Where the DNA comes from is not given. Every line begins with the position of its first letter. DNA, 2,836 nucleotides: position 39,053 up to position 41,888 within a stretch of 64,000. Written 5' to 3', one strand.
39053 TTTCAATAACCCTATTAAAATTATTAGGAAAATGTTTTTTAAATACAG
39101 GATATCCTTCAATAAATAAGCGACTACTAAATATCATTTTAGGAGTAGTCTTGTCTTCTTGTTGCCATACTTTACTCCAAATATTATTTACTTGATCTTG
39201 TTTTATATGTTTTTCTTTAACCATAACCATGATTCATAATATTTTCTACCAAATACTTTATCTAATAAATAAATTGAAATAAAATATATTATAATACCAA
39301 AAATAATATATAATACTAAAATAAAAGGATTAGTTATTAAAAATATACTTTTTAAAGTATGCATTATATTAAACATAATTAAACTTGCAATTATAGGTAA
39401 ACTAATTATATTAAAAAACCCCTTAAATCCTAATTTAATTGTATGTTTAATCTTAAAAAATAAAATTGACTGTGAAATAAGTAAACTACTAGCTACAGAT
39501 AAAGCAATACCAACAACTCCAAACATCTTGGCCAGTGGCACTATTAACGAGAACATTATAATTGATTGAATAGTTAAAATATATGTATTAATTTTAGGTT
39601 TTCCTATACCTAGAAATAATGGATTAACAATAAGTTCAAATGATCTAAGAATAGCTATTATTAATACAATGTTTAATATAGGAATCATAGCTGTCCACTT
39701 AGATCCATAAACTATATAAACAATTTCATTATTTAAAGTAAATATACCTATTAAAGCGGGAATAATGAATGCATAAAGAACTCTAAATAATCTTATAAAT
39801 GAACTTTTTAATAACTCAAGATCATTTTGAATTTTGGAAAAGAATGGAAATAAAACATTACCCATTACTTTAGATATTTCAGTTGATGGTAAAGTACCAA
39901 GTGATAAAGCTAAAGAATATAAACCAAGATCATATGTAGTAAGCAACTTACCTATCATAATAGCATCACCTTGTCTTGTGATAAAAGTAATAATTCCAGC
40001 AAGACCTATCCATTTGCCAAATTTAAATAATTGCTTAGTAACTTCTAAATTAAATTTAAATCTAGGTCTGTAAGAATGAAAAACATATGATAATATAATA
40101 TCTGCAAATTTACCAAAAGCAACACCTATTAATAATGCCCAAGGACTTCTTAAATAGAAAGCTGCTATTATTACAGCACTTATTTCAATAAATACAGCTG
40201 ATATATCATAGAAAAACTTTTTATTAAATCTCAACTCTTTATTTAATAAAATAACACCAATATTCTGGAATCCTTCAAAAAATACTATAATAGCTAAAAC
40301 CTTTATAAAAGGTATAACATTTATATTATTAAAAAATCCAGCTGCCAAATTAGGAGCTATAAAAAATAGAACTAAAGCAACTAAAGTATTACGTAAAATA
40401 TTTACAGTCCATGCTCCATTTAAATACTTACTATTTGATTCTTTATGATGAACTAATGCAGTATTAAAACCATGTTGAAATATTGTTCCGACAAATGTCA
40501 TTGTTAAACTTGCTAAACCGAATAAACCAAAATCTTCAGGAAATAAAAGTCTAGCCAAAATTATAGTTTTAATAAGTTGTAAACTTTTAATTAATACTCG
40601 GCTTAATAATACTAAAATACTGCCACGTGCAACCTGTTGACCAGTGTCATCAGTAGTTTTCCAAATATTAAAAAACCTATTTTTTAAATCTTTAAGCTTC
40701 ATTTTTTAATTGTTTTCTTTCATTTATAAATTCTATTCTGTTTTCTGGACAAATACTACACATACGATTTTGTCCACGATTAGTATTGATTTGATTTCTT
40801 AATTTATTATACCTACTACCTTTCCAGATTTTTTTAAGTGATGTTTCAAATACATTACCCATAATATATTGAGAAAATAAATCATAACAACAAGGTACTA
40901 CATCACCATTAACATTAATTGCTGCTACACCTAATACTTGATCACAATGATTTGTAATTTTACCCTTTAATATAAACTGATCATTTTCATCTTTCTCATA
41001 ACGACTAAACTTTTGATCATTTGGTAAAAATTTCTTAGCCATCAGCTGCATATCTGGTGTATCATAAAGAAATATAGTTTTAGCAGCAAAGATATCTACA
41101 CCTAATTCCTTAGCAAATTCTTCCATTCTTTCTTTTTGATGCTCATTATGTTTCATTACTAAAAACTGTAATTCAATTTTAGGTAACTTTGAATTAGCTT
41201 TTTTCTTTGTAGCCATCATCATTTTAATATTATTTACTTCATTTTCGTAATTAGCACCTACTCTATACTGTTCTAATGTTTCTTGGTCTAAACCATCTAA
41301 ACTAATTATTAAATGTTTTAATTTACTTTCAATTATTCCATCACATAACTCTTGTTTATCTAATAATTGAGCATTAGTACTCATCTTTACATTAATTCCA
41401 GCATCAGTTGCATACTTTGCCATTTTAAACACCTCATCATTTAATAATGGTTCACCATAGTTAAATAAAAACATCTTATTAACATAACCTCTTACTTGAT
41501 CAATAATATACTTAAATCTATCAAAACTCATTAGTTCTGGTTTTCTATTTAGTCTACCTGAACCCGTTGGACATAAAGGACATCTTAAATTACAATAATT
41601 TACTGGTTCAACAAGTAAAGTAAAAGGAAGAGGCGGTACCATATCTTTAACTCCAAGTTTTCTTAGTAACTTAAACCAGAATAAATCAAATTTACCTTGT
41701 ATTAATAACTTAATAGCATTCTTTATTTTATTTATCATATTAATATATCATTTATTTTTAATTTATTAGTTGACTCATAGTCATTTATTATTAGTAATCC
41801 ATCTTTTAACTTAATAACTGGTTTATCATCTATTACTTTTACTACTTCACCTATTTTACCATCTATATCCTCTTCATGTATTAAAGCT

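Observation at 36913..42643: FdtA-like isomerase + DegT aminotransferase + formyltransferase: predicted 3-formamido-3,6-dideoxyhexose branch, with an embedded SPASM radical-SAM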

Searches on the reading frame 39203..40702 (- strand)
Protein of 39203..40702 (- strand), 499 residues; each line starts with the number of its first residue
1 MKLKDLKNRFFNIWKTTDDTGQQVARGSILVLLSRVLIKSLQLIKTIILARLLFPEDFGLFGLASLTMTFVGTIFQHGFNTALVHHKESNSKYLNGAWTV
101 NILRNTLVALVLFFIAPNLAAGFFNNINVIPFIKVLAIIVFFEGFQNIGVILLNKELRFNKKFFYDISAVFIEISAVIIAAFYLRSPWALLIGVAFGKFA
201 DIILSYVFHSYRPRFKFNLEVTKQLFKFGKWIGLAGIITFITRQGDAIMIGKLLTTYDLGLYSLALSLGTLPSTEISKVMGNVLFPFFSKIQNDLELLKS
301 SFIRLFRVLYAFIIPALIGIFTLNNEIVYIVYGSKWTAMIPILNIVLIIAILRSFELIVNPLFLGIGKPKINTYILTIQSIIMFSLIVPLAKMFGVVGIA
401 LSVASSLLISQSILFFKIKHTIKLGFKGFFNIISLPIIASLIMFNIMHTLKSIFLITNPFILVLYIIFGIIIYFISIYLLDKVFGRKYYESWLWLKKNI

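Call 4: search_protein_families(library=pfam, proteins=[window:39203-40702:-])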
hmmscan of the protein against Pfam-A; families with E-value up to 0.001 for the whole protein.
window:39203-40702:- (499 aa): 2 families
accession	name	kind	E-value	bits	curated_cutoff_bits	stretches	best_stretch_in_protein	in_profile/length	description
PF13440.11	Polysacc_synt_3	-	5.3e-74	249.5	23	1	48-341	1-293/293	Polysaccharide biosynthesis protein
PF01943.22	Polysacc_synt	-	1.8e-29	103.5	28.2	1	25-292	2-274/274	Polysaccharide biosynthesis protein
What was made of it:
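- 39203..40702 (-): Wzx/MOP-family flippase, the first gene of the conserved cassette A. Pfam Polysacc_synt_3 scores 249.5 bits (call 4).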

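Call 5: search_protein_families(library=ncbifam, proteins=[window:39203-40702:-])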
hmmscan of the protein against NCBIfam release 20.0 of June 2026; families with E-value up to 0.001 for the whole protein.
window:39203-40702:- (499 aa): 4 families
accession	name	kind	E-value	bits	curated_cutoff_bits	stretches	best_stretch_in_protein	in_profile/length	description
NF007773.0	PRK10459.1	equivalog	4.5e-60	204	273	1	33-482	16-469/492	MOP flippase family protein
NF047674.1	TeichurnBiosyTuaB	equivalog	3.1e-46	158.4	580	1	22-478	6-467/469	teichuronic acid biosynthesis protein TuaB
NF058658.1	Oglyco_Wzx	exception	8.9e-34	117.3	720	1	22-481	8-464/478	O-glycosylation flippase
TIGR02900.1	spore_V_B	equivalog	0.00034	19.5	372.3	0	26-84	3-61/488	stage V sporulation protein B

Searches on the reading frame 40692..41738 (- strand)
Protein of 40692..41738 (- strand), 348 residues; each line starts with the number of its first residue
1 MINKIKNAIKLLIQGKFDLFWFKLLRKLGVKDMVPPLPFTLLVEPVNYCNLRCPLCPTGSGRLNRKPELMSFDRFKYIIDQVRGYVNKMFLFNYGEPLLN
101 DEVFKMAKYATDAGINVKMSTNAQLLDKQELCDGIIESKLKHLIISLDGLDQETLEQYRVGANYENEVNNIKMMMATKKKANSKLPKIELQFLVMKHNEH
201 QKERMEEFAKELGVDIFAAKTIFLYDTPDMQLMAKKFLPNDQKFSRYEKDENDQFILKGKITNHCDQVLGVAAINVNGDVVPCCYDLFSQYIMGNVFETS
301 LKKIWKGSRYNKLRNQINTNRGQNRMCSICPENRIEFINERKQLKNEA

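Call 4: search_protein_families(library=pfam, proteins=[window:40692-41738:-])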
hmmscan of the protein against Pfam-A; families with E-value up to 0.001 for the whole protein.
window:40692-41738:- (348 aa): 2 families
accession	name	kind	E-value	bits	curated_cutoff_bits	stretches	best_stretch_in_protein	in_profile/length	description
PF04055.27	Radical_SAM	-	2.7e-17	63.9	29.5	1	44-175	2-137/166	Radical SAM superfamily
PF13186.11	SPASM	-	8.7e-16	58.4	21.5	1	265-331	1-67/67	Iron-sulfur cluster-binding domain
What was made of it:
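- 40692..41738 (-): 348-aa radical-SAM enzyme with a SPASM domain (CxxxCxxC at 41571-41594). It overlaps the formyltransferase stop by 4 nt and the Wzx start by 11 nt. It travels with the formyltransferase cassette. Pfam Radical_SAM and SPASM match (call 4).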

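Call 5: search_protein_families(library=ncbifam, proteins=[window:40692-41738:-])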
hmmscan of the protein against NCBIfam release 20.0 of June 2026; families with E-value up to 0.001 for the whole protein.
window:40692-41738:- (348 aa): 39 families (the best 25 are shown)
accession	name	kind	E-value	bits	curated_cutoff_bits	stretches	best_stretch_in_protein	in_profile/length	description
TIGR04317.1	W_rSAM_matur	equivalog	8.1e-32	110.7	380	1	40-321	5-306/349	tungsten cofactor oxidoreductase radical SAM maturase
TIGR04545.1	rSAM_ahbD_hemeb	equivalog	3.9e-25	89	500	2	47-217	8-170/339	heme b synthase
TIGR04311.1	rSAM_Geo_metal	subfamily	5.4e-24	85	400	1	38-231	2-196/423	radical SAM/SPASM family putative metalloenzyme maturase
TIGR04055.1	rSAM_NirJ2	equivalog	4.7e-22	78.9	500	1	46-238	7-188/326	putative heme d1 biosynthesis radical SAM protein NirJ2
TIGR03962.1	mycofact_rSAM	equivalog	2.5e-20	72.9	265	1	40-215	13-179/339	mycofactocin radical SAM maturase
TIGR04054.1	rSAM_NirJ1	equivalog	6.2e-20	71.2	650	1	47-214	44-202/387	putative heme d1 biosynthesis radical SAM protein NirJ1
TIGR04051.1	rSAM_NirJ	equivalog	1.1e-19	70.6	515.45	1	47-217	10-171/354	heme d1 biosynthesis radical SAM protein NirJ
TIGR04133.1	rSAM_w_lipo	hypoth_equivalog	1.4e-18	67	425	2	41-224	26-204/350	TIGR04133 family radical SAM/SPASM protein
TIGR04053.2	TIGR04053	equivalog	1.6e-18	67.1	395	1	38-218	7-182/366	TIGR04053 family radical SAM/SPASM domain-containing protein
TIGR04347.1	pseudo_SAM_Halo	equivalog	1.9e-18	66.9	525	1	47-221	46-211/390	TIGR04347 family pseudo-SAM/SPASM protein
NF045574.1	sacti_mat_StsB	exception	1.2e-17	64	625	1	48-215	105-262/466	StsB family radical SAM/SPASM domain sactipeptide maturase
TIGR02109.1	PQQ_syn_pqqE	equivalog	8.7e-17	61.1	381.35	1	36-218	4-178/358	pyrroloquinoline quinone biosynthesis protein PqqE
TIGR04321.1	spiroSPASM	subfamily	9.2e-17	60.9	250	2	36-216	228-412/510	spiro-SPASM protein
TIGR04546.1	rSAM_ahbC_deAc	equivalog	1.3e-16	60.4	650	1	47-200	47-191/390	12,18-didecarboxysiroheme deacetylase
NF033640.1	N_Twi_rSAM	subfamily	1.1e-13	51.1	170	2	35-243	107-326/398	twitch domain-containing radical SAM protein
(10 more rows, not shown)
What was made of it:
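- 40692..41738 (-): All NCBIfam hits are below their cut-offs (call 5).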

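Call 90: search_solved_structures(query=window:40692-41738:-, max_evalue=0.001, show_alignments=0)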
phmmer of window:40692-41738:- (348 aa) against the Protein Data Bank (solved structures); distinct sequences matched with E-value up to 0.001: 8.
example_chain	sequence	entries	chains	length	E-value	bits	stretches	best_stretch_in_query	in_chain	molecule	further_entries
4m7t_A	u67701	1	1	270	7.3e-09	38.5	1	264-332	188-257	BtrN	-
4m7s_A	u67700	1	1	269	8.6e-09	38.2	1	264-333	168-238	BtrN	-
7vob_C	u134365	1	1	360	5.2e-08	35.7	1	42-214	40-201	Cytosylglucuronate decarboxylase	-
7voc_C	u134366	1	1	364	5.4e-08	35.6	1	42-214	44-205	Cytosylglucuronate decarboxylase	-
5v1q_A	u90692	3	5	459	2.8e-05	26.7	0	33-173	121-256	Radical SAM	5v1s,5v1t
7tol_A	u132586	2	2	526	2.9e-05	26.6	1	43-153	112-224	glycerol dibiphytanyl glycerol tetraether - macrocyclic archaeol synthase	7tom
8hzv_A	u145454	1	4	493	0.00055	22.5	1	34-158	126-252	Radical S-Adenosyl-L-methionine Enzyme DesII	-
8hzy_A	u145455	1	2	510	0.00059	22.4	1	34-158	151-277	DesII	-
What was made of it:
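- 40692..41738 (-): The nearest solved relatives are weak but sugar-active: BtrN 7e-9, BlsE 5e-8, DesII 6e-4 (call 90).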
